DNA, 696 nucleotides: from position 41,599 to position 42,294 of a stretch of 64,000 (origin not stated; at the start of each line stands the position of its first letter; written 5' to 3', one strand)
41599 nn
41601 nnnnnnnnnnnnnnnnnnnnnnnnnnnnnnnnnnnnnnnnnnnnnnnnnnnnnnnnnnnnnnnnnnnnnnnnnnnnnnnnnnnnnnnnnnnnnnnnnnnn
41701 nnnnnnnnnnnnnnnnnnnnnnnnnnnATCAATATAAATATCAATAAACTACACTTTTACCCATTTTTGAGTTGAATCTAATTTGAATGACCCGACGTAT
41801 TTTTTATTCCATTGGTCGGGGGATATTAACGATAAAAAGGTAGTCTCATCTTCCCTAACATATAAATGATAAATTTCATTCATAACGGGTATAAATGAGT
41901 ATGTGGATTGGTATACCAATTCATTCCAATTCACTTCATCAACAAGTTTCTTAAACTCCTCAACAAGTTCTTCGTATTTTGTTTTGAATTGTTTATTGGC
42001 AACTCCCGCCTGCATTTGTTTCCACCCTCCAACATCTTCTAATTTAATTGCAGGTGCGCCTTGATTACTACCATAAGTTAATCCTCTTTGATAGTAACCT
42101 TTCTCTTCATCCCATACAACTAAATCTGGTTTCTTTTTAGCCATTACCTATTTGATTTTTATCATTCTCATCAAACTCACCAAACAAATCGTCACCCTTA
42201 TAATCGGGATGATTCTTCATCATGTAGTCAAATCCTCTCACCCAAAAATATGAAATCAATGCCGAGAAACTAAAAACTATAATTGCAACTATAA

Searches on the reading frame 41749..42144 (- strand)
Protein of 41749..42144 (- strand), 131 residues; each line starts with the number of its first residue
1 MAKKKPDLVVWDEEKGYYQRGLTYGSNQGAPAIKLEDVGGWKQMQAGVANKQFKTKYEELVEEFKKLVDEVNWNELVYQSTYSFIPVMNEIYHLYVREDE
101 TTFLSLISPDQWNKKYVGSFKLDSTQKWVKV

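Call 96: search_protein_families(library=pfam, proteins=[window:41749-42144:-], max_evalue=0.001)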
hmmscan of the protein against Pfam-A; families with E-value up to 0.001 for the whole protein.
window:41749-42144:- (131 aa): 1 family
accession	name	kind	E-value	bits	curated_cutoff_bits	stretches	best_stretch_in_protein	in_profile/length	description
PF10504.14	DUF2452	-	1.5e-10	41.2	25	1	58-130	60-136/156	Protein of unknown function (DUF2452)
